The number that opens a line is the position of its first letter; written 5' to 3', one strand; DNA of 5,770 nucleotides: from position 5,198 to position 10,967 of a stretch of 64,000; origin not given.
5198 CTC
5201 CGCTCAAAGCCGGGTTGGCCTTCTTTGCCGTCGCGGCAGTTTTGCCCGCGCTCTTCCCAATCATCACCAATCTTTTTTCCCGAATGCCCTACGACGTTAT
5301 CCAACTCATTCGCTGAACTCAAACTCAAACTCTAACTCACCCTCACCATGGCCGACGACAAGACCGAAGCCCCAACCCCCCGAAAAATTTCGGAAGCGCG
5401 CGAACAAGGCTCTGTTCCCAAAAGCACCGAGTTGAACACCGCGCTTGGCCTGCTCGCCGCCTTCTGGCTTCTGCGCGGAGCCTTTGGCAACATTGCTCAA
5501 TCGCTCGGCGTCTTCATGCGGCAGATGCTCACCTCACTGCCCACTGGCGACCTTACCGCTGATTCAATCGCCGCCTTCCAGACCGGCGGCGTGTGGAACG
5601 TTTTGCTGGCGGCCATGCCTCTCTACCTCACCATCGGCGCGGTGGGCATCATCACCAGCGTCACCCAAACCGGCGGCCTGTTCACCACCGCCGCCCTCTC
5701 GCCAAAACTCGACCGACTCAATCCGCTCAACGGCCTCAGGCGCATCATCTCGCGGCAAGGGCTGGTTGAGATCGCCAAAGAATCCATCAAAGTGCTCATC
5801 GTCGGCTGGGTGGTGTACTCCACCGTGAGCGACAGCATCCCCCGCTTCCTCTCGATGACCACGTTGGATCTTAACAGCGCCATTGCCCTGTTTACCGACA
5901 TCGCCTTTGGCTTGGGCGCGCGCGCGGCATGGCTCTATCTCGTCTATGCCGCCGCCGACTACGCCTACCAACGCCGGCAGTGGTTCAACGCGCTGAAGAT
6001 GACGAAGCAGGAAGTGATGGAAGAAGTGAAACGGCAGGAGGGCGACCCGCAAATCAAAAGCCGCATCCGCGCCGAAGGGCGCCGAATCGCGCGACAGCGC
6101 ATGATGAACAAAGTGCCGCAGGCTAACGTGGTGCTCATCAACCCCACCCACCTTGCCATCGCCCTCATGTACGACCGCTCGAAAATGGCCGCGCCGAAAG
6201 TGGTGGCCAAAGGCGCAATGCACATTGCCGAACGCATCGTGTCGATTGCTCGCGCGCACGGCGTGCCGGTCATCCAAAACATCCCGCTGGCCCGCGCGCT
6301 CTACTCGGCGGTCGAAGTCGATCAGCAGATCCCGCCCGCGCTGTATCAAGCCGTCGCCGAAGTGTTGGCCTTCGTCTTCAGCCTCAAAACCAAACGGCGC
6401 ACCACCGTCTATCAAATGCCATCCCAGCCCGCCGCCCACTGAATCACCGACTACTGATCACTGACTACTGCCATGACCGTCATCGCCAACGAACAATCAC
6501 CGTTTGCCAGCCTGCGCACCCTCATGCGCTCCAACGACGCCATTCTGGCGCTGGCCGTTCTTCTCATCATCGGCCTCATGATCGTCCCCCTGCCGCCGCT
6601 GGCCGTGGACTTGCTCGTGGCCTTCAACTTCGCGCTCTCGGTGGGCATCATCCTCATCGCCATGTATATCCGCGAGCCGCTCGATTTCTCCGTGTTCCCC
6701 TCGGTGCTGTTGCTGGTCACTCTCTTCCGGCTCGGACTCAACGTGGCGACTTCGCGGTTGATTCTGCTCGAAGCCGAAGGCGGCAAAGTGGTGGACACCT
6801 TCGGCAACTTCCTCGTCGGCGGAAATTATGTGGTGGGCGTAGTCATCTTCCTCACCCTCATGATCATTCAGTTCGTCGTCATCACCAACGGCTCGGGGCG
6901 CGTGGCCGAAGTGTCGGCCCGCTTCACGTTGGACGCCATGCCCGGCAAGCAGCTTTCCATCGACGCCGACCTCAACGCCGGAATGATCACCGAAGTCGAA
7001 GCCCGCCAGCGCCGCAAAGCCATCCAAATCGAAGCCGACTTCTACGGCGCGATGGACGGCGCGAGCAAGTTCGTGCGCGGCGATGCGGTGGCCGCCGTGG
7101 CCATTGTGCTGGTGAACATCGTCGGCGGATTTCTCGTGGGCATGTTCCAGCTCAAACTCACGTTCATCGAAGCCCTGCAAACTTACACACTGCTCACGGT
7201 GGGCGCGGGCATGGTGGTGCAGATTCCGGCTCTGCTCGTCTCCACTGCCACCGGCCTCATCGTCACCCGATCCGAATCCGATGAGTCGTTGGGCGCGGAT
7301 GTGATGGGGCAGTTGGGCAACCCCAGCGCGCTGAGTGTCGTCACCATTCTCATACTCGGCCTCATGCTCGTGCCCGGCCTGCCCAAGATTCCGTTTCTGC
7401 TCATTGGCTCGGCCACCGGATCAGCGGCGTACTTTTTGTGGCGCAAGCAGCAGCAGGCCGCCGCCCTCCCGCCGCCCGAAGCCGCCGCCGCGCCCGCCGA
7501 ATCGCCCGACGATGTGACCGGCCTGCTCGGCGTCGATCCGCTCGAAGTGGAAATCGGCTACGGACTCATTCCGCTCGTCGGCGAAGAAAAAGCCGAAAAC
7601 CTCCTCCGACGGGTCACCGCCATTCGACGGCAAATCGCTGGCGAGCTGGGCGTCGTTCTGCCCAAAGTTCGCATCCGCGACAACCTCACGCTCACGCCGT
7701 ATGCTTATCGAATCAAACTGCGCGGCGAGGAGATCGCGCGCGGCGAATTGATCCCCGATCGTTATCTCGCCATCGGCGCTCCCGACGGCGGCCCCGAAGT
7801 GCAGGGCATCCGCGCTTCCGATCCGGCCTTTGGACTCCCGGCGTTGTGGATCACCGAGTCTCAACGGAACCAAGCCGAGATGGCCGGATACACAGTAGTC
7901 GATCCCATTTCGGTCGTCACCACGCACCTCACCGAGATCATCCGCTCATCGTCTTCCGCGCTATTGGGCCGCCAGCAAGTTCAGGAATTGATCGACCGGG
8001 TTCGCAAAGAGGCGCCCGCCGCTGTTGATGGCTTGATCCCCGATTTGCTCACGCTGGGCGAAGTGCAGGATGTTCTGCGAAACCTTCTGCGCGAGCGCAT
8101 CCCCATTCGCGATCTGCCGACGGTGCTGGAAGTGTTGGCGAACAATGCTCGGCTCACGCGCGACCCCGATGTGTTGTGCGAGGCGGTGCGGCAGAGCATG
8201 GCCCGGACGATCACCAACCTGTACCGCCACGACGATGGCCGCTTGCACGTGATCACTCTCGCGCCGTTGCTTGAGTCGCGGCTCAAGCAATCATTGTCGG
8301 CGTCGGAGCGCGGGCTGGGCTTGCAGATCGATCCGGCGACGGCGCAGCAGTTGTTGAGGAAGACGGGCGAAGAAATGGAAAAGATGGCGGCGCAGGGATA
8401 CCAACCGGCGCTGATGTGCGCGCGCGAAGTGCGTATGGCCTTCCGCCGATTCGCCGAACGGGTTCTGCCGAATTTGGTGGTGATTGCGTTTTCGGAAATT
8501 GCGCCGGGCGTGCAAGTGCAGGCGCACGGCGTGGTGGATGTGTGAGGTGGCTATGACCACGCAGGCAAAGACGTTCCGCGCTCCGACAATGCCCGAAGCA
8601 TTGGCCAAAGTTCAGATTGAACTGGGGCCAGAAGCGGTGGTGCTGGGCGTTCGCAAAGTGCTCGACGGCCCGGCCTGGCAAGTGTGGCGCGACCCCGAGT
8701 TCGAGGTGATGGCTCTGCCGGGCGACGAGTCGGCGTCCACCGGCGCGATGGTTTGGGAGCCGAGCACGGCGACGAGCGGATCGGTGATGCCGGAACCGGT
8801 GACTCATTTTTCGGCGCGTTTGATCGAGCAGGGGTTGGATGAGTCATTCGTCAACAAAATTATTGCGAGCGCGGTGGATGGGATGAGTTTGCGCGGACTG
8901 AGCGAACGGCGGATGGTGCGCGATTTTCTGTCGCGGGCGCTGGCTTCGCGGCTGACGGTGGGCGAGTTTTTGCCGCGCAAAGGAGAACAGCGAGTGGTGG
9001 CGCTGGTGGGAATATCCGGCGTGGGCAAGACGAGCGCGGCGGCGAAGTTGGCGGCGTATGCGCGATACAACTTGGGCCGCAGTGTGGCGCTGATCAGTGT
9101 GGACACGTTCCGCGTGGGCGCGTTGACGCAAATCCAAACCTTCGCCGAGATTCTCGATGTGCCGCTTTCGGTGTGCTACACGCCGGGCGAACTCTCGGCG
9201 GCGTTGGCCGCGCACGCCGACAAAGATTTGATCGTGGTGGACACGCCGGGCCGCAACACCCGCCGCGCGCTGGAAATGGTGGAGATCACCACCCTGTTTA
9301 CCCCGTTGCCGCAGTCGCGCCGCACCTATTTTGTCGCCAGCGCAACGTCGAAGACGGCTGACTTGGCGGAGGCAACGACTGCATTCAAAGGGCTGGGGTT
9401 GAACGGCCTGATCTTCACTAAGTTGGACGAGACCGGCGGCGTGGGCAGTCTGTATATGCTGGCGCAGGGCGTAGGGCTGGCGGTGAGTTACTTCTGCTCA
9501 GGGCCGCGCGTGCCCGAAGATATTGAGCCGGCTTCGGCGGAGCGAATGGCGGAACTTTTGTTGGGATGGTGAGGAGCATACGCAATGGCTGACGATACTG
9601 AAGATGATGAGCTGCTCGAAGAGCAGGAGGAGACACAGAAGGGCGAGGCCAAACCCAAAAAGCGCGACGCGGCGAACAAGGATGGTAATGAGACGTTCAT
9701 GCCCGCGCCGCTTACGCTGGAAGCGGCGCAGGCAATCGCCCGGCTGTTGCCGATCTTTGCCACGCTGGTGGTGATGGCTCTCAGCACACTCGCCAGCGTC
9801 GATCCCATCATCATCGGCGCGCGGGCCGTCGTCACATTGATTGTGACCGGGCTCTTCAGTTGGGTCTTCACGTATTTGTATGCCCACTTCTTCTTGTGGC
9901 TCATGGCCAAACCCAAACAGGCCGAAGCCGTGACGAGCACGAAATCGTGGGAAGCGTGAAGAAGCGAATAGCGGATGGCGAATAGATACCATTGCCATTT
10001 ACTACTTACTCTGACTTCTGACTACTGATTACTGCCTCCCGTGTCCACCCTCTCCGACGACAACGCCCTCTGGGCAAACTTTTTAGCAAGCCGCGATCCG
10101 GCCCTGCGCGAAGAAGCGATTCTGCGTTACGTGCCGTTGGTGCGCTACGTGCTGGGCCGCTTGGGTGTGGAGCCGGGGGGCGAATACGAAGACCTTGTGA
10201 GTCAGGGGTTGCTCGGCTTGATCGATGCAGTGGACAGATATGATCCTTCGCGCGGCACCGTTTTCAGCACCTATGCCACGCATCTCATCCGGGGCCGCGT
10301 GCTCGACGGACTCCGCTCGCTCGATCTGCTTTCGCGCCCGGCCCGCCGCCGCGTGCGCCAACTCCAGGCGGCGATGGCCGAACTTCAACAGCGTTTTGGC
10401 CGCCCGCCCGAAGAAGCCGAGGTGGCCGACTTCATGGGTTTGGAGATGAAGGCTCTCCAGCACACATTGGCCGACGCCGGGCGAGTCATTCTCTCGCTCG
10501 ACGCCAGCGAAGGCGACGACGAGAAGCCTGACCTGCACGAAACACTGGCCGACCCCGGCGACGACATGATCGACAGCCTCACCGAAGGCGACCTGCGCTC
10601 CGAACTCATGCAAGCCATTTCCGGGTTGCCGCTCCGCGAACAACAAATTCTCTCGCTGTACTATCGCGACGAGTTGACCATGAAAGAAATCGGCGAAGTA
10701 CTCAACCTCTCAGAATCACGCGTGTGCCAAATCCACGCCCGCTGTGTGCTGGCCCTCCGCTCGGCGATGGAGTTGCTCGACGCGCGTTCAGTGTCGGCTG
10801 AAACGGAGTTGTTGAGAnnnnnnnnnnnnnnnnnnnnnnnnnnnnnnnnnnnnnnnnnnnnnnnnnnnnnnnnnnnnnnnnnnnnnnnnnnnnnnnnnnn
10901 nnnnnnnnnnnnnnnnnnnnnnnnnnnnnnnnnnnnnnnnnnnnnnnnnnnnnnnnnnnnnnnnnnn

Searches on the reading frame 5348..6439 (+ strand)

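Call 29: search_protein_families(library=pfam, proteins=[window:5348-6439:+], max_evalue=0.001)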
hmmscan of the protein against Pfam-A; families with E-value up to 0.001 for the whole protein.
window:5348-6439:+ (364 aa): 1 family
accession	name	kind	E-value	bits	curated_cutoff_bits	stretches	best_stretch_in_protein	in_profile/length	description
PF01312.24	Bac_export_2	-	1.7e-120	402.7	24.4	1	3-343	1-335/335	FlhB HrpN YscU SpaS Family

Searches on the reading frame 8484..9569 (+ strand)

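Call 29: search_protein_families(library=pfam, proteins=[window:8484-9569:+], max_evalue=0.001)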
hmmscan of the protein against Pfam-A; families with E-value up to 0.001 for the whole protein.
window:8484-9569:+ (362 aa): 1 family
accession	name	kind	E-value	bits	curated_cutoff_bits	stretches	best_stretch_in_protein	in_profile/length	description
PF00448.28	SRP54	-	6.7e-36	124.2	22.7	1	170-360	2-195/196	SRP54-type protein, GTPase domain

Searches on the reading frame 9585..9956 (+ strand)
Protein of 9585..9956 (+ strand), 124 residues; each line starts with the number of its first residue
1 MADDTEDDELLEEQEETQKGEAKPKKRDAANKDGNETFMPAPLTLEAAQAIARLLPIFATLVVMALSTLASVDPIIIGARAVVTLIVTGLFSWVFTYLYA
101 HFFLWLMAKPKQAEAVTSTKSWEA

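Call 6: search_protein_families(library=pfam, proteins=[window:9585-9956:+], max_evalue=0.1)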
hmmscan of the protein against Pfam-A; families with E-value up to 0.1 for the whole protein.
window:9585-9956:+ (124 aa): 0 families

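Call 7: search_protein_families(library=ncbifam, proteins=[window:9585-9956:+], max_evalue=0.1)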
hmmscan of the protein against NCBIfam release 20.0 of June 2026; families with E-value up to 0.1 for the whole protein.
window:9585-9956:+ (124 aa): 0 families

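Call 80: search_protein_families(library=ncbifam, proteins=[window:9585-9956:+], max_evalue=1)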
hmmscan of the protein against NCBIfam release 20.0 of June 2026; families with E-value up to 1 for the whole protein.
window:9585-9956:+ (124 aa): 2 families
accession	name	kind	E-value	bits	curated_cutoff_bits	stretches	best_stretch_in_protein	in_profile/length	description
TIGR02978.1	phageshock_pspC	equivalog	0.36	10.7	104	1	68-122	22-76/121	envelope stress response membrane protein PspC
NF041635.1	STM3941_fam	subfamily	0.44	10.4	40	1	55-113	7-62/157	STM3941 family protein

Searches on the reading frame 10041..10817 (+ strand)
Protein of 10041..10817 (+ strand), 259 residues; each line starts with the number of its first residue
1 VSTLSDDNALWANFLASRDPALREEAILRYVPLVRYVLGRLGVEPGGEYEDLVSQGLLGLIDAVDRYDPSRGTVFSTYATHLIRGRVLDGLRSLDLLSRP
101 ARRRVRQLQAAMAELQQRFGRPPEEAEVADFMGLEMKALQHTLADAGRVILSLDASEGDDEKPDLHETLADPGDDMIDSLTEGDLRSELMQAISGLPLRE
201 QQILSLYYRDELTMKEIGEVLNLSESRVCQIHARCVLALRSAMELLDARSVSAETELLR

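Call 6: search_protein_families(library=pfam, proteins=[window:10041-10817:+], max_evalue=0.1)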
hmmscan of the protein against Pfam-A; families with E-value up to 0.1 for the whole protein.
window:10041-10817:+ (259 aa): 7 families
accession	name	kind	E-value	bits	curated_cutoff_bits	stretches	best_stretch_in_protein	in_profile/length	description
PF04545.22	Sigma70_r4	-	1.6e-16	60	24.1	1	192-240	1-49/50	Sigma-70, region 4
PF04542.20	Sigma70_r2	-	2.6e-16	59.6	24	1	28-94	3-68/71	Sigma-70 region 2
PF04539.22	Sigma70_r3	-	9.9e-12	45.2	25.3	1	105-172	3-69/78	Sigma-70 region 3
PF08281.18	Sigma70_r4_2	-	2.5e-08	33.9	25.7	1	188-228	3-43/54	Sigma-70, region 4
PF04297.20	UPF0122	-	0.0035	18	22.7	1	199-240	21-62/101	Putative helix-turn-helix protein, YlxM / p13 like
PF13384.12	HTH_23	-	0.0079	16.4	24.6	1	201-234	8-40/50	Homeodomain-like domain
PF12802.13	MarR_2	-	0.025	15.2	27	1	195-231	2-40/61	MarR family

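Call 7: search_protein_families(library=ncbifam, proteins=[window:10041-10817:+], max_evalue=0.1)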
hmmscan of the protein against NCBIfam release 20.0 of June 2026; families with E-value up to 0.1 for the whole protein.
window:10041-10817:+ (259 aa): 89 families (the best 25 are shown)
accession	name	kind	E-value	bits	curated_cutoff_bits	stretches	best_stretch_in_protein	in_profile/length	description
NF004935.0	PRK06288.1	equivalog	5.9e-64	216.3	343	1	6-243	18-262/270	RNA polymerase sigma factor WhiG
TIGR02479.1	FliA_WhiG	subfamily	6.7e-62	209.1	189.6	1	27-243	2-223/224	FliA/WhiG family RNA polymerase sigma factor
NF005413.0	PRK06986.1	subfamily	8.9e-58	195.9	201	1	24-244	16-237/241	RNA polymerase sigma factor FliA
NF005809.0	PRK07670.1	equivalog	2.4e-53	181.3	326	1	4-244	6-251/255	FliA/WhiG family RNA polymerase sigma factor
NF004572.0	PRK05911.1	equivalog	2.7e-39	135.1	378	1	10-244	12-254/257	RNA polymerase sigma factor sigma-28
NF009091.0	PRK12427.1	equivalog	4.4e-32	111.6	339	1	27-242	21-230/233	FliA/WhiG family RNA polymerase sigma factor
NF005644.0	PRK07408.1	subfamily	4.9e-31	108.3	261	1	9-243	15-253/258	RNA polymerase sigma factor SigF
TIGR02980.1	SigBFG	subfamily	8.8e-31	107.3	234.35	1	21-243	3-226/227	SigB/SigF/SigG family RNA polymerase sigma factor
TIGR02937.1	sigma70-ECF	superfamily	4.2e-29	101.3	42.9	1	23-242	3-164/165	sigma-70 family RNA polymerase sigma factor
TIGR02997.1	Sig70-cyanoRpoD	subfamily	1.2e-28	100.3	384.5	1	48-240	100-298/298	RNA polymerase sigma factor, RpoD/SigA family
NF005514.0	PRK07122.1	subfamily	2.7e-23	82.5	372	1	23-244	42-264/264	RNA polymerase sigma factor SigF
NF041931.2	MzaA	equivalog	1.7e-21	76.7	800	1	48-241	501-703/726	MZA anti-phage system associated sigma-70 family RNA polymerase sigma factor MzaA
TIGR02393.1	RpoD_Cterm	equivalog_domain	4.4e-21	75.6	354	1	46-242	24-227/238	RNA polymerase sigma factor RpoD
NF005920.0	PRK07921.1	subfamily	9.9e-21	74.1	464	1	48-241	116-316/328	RNA polymerase sigma factor SigB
NF004615.0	PRK05949.1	subfamily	1.1e-20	73.8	530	1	48-240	117-315/327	RNA polymerase sigma factor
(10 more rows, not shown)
